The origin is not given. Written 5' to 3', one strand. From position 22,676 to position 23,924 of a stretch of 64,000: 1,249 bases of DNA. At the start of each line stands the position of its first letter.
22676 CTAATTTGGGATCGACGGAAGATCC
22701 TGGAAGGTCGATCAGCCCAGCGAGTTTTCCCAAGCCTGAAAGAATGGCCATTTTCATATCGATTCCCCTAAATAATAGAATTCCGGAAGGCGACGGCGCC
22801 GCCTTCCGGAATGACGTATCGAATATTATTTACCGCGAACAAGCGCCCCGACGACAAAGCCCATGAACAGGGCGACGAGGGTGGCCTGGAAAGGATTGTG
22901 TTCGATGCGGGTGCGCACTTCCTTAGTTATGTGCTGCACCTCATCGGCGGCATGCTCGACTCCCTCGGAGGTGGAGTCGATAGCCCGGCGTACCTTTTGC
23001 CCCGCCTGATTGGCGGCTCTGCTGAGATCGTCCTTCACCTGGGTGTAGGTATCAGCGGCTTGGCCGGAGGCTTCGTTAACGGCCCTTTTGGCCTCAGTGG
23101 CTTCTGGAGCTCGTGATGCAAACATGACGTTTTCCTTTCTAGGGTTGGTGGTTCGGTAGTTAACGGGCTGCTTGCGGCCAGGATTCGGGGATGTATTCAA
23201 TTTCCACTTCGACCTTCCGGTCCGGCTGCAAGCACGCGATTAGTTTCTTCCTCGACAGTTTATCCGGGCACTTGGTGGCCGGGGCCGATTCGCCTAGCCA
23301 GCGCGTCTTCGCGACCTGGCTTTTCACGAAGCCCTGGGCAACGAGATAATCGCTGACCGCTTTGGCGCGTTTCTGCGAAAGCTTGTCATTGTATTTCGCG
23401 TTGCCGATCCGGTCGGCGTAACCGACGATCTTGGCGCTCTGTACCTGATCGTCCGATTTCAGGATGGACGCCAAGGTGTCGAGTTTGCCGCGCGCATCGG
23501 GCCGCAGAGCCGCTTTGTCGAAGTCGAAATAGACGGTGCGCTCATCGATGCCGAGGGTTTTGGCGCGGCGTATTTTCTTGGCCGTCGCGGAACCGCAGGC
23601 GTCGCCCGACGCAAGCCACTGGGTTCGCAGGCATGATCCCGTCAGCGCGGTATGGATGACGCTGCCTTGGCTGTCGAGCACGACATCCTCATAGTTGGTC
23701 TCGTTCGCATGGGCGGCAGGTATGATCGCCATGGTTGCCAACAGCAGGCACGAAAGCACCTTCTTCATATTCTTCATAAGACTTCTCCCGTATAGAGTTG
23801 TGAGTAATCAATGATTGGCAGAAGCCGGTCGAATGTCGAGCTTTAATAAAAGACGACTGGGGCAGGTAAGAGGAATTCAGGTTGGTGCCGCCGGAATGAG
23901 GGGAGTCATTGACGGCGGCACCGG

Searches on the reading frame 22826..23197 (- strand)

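Call 35: search_protein_families(library=pfam, proteins=[window:22826-23197:-], max_evalue=0.01)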
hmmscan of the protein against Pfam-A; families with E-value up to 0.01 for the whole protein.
window:22826-23197:- (123 aa): 2 families
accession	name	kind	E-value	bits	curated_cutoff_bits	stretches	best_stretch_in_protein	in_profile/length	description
PF25547.1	WXG100_2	-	0.0034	17.8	27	1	33-120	42-138/150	WXG100 like domain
PF05335.18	DUF745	-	0.0065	16.7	33.3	1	27-95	13-79/183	Protein of unknown function (DUF745)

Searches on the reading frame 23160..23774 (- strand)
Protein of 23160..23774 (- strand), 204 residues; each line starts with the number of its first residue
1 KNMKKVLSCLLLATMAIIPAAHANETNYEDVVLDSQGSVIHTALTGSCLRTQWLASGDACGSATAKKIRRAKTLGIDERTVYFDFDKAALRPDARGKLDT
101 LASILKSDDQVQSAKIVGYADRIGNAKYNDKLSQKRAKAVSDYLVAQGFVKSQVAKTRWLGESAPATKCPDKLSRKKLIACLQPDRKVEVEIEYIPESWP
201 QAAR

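Call 35: search_protein_families(library=pfam, proteins=[window:23160-23774:-], max_evalue=0.01)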
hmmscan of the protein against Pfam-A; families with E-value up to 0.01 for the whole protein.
window:23160-23774:- (204 aa): 2 families
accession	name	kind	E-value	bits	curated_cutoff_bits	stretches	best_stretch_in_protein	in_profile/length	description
PF00691.25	OmpA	-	4.8e-21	75.4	27.2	1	82-175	1-94/98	OmpA family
PF05359.17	DUF748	-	0.005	15.3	50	0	79-111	879-911/1037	Domain of Unknown Function (DUF748)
